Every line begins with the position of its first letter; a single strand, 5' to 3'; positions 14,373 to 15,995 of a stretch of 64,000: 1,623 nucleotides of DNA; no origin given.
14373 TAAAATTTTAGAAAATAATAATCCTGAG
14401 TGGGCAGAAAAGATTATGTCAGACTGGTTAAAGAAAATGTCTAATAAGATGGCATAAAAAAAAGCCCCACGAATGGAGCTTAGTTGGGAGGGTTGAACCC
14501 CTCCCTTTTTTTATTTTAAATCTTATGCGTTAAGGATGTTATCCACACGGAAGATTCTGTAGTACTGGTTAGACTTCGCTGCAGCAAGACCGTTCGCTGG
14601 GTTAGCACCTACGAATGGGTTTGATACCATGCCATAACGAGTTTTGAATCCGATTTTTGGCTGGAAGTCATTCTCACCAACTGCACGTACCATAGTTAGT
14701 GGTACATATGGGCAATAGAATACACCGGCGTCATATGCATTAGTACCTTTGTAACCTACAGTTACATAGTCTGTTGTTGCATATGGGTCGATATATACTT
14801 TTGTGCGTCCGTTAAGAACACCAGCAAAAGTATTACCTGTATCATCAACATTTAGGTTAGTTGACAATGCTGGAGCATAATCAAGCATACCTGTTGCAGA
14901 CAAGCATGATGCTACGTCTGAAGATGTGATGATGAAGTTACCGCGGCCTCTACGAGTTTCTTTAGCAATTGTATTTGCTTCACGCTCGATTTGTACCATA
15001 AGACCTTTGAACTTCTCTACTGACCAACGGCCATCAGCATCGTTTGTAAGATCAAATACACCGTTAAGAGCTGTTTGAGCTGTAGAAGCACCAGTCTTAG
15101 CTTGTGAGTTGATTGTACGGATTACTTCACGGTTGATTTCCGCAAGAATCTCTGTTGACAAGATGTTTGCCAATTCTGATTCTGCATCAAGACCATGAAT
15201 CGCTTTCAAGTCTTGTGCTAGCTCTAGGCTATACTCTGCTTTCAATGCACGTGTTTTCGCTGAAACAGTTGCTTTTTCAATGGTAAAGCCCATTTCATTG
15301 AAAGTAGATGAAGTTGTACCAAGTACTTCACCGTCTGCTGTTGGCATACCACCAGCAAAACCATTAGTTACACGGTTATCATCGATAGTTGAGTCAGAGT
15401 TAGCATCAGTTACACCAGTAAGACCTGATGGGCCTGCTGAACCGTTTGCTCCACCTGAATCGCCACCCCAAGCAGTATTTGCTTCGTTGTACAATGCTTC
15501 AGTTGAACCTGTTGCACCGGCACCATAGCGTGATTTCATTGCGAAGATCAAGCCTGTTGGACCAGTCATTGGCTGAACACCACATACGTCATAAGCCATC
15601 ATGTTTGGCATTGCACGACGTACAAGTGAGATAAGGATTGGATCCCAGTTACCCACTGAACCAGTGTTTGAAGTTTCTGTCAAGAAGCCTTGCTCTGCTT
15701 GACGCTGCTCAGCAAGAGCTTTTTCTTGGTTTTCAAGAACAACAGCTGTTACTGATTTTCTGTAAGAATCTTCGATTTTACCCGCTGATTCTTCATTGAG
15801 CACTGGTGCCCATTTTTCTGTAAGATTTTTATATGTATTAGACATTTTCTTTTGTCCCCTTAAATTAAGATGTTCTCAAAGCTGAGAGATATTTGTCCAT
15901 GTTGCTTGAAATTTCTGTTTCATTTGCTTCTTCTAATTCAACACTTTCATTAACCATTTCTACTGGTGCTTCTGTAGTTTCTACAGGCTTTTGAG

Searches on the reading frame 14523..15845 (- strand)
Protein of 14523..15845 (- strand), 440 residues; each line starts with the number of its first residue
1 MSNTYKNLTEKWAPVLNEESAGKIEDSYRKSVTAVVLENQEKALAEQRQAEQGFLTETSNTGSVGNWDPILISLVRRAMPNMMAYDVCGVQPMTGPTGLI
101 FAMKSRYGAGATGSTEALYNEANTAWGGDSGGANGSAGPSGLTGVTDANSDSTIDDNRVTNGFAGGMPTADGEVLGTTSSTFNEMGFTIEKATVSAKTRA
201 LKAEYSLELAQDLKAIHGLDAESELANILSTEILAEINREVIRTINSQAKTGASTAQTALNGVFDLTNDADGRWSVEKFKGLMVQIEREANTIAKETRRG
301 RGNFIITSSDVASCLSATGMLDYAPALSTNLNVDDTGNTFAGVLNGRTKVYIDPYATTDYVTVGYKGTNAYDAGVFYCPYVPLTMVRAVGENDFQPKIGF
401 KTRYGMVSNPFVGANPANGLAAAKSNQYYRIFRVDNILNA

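Call 46: search_protein_families(library=pfam, proteins=[window:14523-15845:-], max_evalue=0.00001)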
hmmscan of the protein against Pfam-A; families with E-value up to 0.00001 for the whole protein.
window:14523-15845:- (440 aa): 1 family
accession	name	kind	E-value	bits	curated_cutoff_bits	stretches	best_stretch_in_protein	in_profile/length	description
PF07068.17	Gp23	-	2.7e-146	488.2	24.4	1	64-434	1-376/376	Major capsid protein Gp23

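Call 50: search_dna_similar(collection=phages, mode=protein, query=window:14523-15845:-, max_rows=25)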
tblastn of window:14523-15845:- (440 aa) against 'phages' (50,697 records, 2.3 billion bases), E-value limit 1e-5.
Records with a match: 2617; places in all: 4114; records where one place covers at least 80% of the query: 2518.
Best place of each record, by identity: 60-80% 8; <60% 2609.
By first word of the organism name: Escherichia 671; Synechococcus 389; Klebsiella 333; Salmonella 203; Vibrio 136; Shigella 89; Aeromonas 86; Acinetobacter 71; Cyanophage 61; Enterobacter 58; and 63 more.
By host as written in the record: - 467; Escherichia coli 282; Klebsiella pneumoniae 115; Synechococcus 107; Escherichia coli O157:H7 39; Synechococcus sp. 38; Salmonella enterica 29; Synechococcus sp. WH7803 28; and 578 more.
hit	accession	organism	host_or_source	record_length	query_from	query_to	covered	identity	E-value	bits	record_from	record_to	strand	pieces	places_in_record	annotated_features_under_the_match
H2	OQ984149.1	Phage C48C1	-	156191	1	438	100%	66.0%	0e+0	571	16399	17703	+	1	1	major head protein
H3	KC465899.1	Pelagibacter phage HTVC008M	Candidatus Pelagibacter ubique HTCC1062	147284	6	438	98%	61.0%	1e-163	516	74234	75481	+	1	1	major capsid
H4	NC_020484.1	Pelagibacter phage HTVC008M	Candidatus Pelagibacter ubique HTCC1062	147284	6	438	98%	61.0%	1e-163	516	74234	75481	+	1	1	major head protein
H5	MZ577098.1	Methylophilales phage Melnitz-3 EXVC039M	Methylophilales_sp._H5P1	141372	6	438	98%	60.7%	1e-159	504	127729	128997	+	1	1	major capsid protein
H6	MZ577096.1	Methylophilales phage Melnitz-2 EXVC040M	Methylophilales_sp._H5P1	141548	6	438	98%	60.7%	1e-159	504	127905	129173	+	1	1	major capsid protein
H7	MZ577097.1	Methylophilales phage Melnitz EXVC044M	Methylophilales_sp._H5P1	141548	6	438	98%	60.7%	1e-159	504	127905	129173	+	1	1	major capsid protein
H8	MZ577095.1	Methylophilales phage Melnitz-1 EXVC043M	Methylophilales_sp._H5P1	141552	6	438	98%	60.7%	1e-159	504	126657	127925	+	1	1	hypothetical protein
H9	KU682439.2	Stenotrophomonas phage vB_SmaS-DLP_6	Stenotrophomonas maltophilia D1571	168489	11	438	97%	60.8%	4e-155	491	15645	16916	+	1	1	precursor of major head subunit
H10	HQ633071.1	Synechococcus phage S-SKS1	Synechococcus sp. WH7803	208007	6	438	98%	58.9%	2e-155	493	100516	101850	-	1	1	major capsid protein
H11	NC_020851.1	Synechococcus phage S-SKS1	Synechococcus sp. WH7803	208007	6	438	98%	58.9%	2e-155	493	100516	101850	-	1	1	major head protein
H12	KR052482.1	Sinorhizobium phage phiN3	Sinorhizobium meliloti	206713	6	438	98%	57.7%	2e-151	481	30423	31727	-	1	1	precursor of major head subunit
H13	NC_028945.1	Sinorhizobium phage phiN3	Sinorhizobium meliloti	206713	6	438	98%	57.7%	2e-151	481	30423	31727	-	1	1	major head protein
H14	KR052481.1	Sinorhizobium phage phiM19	Sinorhizobium meliloti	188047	6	438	98%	57.7%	3e-151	480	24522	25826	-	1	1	precursor of major head subunit | hypothetical protein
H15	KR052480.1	Sinorhizobium phage phiM7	Sinorhizobium meliloti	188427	6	438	98%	57.7%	3e-151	480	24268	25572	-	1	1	precursor of major head subunit | hypothetical protein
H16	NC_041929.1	Sinorhizobium phage phiM7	Sinorhizobium meliloti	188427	6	438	98%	57.7%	3e-151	480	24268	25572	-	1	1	major head protein | hypothetical protein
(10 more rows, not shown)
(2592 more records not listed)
